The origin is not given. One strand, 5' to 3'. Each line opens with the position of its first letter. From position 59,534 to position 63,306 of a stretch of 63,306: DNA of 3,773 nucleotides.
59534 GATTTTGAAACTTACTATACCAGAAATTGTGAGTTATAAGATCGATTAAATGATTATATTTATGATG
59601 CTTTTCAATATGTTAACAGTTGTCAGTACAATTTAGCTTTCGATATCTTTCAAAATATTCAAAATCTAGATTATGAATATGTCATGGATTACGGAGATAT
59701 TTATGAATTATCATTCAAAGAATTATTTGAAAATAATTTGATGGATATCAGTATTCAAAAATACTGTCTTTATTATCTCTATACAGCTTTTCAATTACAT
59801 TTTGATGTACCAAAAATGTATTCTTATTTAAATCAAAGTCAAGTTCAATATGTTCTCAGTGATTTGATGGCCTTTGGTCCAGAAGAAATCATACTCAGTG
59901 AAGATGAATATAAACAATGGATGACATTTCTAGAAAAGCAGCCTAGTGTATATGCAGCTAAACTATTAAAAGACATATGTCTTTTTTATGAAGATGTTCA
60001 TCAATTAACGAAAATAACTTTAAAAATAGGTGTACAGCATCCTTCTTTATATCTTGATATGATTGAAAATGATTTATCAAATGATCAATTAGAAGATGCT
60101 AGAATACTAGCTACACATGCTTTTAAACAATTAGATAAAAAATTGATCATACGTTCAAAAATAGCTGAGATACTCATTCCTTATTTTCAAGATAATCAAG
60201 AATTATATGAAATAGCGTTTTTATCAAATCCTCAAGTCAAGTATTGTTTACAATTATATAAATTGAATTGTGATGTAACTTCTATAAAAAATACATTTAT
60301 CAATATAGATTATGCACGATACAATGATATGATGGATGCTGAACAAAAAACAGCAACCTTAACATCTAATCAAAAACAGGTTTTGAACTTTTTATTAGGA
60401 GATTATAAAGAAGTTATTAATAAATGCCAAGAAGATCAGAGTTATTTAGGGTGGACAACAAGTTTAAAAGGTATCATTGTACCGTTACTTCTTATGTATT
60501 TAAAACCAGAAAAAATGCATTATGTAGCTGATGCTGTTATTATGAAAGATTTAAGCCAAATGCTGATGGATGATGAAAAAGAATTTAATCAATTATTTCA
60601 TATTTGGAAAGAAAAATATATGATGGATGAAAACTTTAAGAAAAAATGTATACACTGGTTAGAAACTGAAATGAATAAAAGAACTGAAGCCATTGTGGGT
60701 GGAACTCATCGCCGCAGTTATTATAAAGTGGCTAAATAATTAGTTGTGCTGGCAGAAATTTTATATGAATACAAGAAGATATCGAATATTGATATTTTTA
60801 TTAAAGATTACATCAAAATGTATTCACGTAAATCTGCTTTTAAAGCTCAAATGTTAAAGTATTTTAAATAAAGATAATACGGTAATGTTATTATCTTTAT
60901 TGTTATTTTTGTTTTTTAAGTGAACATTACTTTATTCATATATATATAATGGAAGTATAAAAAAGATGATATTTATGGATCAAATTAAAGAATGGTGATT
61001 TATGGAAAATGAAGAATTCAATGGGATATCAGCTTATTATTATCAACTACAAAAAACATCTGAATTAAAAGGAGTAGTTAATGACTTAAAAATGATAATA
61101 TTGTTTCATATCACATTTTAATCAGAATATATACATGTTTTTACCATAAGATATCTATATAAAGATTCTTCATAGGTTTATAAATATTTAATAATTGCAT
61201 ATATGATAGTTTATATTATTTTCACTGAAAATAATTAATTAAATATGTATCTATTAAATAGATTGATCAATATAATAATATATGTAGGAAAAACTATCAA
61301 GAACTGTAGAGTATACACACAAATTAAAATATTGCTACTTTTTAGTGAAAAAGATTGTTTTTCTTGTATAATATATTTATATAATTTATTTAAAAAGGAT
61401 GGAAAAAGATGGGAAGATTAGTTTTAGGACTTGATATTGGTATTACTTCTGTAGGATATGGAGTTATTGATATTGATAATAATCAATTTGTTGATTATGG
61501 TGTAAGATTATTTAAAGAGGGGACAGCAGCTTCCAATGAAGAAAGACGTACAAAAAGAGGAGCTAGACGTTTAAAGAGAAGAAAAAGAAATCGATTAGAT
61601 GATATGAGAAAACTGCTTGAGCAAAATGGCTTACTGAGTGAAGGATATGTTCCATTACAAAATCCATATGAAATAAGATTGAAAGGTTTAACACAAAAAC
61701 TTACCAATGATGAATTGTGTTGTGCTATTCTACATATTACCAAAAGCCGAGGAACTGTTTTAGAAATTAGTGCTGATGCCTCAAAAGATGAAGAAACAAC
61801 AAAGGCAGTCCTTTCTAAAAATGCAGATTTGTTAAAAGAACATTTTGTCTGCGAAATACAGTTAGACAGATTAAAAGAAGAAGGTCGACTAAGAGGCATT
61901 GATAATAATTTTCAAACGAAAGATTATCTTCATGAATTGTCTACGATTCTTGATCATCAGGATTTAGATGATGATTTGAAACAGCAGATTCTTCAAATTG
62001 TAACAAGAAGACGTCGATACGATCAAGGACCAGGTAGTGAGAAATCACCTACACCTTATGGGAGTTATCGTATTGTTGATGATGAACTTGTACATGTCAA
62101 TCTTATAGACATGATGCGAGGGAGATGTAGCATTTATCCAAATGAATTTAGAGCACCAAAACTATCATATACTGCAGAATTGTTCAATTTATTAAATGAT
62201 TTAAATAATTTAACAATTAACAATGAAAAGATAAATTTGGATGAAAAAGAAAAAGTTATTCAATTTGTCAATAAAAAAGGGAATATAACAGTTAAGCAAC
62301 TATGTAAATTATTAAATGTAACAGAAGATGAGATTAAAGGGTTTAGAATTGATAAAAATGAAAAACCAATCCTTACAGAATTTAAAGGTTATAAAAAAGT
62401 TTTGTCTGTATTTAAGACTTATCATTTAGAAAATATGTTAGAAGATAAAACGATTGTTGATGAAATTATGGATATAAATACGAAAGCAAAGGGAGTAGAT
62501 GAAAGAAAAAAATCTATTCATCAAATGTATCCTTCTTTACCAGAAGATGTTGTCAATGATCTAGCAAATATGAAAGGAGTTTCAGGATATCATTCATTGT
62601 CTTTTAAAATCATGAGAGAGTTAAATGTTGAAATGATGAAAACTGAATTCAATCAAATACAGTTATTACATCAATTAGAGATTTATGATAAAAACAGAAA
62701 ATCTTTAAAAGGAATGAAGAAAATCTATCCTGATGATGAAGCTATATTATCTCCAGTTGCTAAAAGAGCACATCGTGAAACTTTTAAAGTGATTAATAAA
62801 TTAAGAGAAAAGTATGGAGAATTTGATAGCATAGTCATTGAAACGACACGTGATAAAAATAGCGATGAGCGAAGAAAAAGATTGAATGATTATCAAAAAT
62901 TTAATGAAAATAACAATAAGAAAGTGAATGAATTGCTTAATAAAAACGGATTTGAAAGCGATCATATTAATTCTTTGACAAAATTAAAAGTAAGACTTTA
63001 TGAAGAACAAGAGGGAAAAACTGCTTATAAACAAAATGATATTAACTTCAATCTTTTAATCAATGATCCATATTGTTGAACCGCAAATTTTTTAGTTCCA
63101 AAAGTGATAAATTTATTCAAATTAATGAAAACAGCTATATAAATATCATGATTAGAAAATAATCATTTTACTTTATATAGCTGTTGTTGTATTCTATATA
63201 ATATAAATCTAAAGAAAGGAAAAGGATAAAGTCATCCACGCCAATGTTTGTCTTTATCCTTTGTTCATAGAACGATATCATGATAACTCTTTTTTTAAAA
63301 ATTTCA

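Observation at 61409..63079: cas9 cut off two to three codons before the HNH catalytic motif, with no cas1/cas2/csn2 and no array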

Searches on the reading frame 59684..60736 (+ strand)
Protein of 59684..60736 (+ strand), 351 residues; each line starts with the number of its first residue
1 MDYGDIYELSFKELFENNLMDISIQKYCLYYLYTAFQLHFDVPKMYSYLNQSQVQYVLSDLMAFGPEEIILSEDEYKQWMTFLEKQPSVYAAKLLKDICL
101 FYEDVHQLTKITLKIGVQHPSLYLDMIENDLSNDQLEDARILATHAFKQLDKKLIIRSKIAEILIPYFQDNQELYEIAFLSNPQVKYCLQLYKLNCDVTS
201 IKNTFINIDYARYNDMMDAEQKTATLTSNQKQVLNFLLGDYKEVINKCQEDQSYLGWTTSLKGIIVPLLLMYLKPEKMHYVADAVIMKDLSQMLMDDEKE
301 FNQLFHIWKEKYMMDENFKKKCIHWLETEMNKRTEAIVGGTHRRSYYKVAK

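Call 11: search_protein_families(library=pfam, proteins=[window:59684-60736:+], max_evalue=0.001)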
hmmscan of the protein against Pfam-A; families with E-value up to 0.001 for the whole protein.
window:59684-60736:+ (351 aa): 0 families

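Call 19: find_encoding_contigs(protein=window:59684-60736:+, flank=10000, max_places=10)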
Protein window:59684-60736:+ (351 aa): 2 contigs read that carry it; 2 places shown.
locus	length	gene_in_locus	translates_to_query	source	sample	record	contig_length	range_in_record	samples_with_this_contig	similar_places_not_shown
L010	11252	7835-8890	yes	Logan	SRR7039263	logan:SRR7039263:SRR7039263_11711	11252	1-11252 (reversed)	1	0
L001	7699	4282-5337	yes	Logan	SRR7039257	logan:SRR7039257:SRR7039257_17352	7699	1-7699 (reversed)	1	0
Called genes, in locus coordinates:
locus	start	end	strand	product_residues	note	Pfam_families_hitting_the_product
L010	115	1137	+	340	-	PF01408:GFO_IDH_MocA, PF02894:GFO_IDH_MocA_C, PF22725:GFO_IDH_MocA_C3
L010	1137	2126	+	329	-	PF01408:GFO_IDH_MocA, PF02894:GFO_IDH_MocA_C (faint), PF22725:GFO_IDH_MocA_C3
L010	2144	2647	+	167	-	PF00903:Glyoxalase, PF13468:Glyoxalase_3 (weak)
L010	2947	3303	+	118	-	PF22548:AEP-TOTE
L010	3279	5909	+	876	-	PF22548:AEP-TOTE, PF00270:DEAD, PF04851:ResIII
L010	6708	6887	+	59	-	-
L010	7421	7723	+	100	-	-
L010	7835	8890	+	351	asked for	-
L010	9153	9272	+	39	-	-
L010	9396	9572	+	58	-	-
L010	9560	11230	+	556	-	PF18470:Cas9_a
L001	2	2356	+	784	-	?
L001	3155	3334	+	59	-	-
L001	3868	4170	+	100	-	-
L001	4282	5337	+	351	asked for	-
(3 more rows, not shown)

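Call 61: search_protein_families(library=padloc, proteins=[window:59684-60736:+], max_evalue=0.001)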
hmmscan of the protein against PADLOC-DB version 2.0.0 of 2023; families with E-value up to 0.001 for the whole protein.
window:59684-60736:+ (351 aa): 0 families

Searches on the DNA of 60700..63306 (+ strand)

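Call 21: search_dna_similar(query=window:63060-63306:+, collection=plasmids, mode=distant, max_evalue=0.01)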
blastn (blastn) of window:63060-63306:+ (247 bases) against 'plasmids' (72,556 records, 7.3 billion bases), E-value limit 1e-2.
No match.

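Call 22: search_dna_similar(query=window:63060-63306:+, collection=phages, mode=distant, max_evalue=0.01)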
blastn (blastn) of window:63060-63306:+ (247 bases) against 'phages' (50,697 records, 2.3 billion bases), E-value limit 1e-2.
Records with a match: 1; places in all: 1; records where one place covers at least 80% of the query: 0.
Best place of each record, by identity: 90-95% 1.
By first word of the organism name: Bacillus 1.
By host as written in the record: Bacillus sp 1.
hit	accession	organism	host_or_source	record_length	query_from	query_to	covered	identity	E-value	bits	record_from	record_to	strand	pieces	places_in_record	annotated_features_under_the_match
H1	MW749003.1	Bacillus phage vB_BspM_Internexus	Bacillus sp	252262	138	167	12%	93.3%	5e-3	46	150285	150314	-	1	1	none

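Call 37: search_rna_families(source=window, start=60700, end=63306, threshold=evalue, max_evalue=5)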
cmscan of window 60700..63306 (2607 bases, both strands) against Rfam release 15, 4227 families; matches with E-value up to 5: 3.
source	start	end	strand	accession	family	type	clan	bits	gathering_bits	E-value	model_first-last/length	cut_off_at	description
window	62608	62684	-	RF00200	snoZ199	Gene; snRNA; snoRNA; CD-box;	-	21.1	47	2.8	1-84/84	no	Small nucleolar RNA Z199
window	63220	63291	-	RF01169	SNORD112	Gene; snRNA; snoRNA; CD-box;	CL00069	20.7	58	0.82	1-77/77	no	Small nucleolar RNA SNORD112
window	62625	62671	+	RF01422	snoR116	Gene; snRNA; snoRNA; CD-box;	-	18.2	47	4.7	1-86/86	no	small nucleolar RNA snoR116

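Call 75: search_dna_similar(query=L012:11705-11849:+, collection=plasmids, mode=distant, max_evalue=0.01)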
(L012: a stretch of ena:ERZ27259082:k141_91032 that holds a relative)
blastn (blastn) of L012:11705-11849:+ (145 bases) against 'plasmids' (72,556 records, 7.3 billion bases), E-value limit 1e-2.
No match.

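Call 76: search_dna_similar(query=L012:11705-11849:+, collection=phages, mode=distant, max_evalue=0.01)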
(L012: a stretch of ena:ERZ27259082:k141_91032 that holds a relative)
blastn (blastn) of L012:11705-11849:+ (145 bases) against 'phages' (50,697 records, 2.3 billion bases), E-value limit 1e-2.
No match.

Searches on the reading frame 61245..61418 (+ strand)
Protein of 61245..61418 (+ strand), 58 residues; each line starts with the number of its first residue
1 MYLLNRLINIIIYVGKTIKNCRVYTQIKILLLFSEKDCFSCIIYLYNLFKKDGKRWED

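Call 60: search_protein_families(library=pfam, proteins=[window:61245-61418:+], max_evalue=0.01)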
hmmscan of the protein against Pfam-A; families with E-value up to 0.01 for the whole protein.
window:61245-61418:+ (58 aa): 0 families
